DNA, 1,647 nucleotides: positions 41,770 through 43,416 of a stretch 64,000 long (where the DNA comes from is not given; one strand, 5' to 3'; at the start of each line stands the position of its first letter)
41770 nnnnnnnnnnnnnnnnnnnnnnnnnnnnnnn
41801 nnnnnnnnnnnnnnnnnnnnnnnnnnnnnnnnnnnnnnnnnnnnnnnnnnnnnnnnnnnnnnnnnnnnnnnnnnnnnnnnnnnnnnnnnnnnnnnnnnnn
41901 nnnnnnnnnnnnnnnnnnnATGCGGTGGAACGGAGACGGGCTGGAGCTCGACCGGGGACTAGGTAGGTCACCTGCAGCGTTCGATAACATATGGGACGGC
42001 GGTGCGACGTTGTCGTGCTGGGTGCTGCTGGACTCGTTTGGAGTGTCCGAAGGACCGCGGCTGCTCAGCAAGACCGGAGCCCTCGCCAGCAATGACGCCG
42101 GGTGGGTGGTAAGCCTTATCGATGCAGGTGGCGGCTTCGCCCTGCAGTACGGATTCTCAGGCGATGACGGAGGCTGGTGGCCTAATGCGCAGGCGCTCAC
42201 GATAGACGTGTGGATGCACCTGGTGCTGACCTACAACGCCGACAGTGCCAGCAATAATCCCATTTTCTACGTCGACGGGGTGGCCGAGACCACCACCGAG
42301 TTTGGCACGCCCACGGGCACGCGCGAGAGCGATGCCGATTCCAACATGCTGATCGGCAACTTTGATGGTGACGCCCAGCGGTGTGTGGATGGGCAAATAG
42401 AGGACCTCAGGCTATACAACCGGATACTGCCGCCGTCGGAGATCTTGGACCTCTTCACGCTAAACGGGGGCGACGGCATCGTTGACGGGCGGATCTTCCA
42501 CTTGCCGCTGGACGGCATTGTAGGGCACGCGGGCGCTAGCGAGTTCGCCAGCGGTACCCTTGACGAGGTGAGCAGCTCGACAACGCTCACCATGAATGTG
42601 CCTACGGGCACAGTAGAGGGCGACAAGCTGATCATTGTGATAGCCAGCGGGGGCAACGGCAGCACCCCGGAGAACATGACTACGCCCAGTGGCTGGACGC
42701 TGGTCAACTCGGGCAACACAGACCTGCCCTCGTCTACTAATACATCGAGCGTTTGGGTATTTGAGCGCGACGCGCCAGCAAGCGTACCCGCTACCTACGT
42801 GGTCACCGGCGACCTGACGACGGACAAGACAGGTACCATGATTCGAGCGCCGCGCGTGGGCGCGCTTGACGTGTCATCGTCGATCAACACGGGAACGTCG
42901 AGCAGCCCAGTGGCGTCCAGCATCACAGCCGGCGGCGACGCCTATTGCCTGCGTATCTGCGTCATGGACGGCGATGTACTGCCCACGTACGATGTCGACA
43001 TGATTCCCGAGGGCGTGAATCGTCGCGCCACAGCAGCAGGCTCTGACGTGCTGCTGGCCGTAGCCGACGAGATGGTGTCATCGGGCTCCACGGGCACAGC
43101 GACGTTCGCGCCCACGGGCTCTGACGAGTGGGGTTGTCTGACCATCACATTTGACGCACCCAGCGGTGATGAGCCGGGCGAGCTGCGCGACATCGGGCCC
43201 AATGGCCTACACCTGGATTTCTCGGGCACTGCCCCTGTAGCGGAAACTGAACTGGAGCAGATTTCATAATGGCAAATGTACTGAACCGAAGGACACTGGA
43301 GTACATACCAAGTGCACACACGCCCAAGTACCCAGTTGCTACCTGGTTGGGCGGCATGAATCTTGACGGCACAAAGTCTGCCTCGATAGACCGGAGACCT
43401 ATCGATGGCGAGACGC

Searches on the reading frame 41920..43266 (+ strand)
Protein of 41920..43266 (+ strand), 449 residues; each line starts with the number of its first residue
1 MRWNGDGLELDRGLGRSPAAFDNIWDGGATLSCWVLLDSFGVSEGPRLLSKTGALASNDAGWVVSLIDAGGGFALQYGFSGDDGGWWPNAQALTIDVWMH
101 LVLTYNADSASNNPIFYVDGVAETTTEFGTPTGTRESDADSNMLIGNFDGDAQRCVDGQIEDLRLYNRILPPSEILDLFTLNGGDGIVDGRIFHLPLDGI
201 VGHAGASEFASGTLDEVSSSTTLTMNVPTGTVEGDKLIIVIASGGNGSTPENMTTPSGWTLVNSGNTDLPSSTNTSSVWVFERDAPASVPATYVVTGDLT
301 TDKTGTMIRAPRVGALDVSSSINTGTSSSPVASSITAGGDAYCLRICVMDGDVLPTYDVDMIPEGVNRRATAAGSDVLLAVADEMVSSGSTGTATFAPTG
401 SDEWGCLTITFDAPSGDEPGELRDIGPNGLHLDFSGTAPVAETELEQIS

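Call 9: search_protein_families(library=pfam, max_evalue=0.001, proteins=[window:41920-43266:+])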
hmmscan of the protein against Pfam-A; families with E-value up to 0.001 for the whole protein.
window:41920-43266:+ (449 aa): 1 family
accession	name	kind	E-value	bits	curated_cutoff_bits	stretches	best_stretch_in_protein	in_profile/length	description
PF13385.13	Laminin_G_3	-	2.7e-15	57.3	27.6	1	26-175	16-150/151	Concanavalin A-like lectin/glucanases superfamily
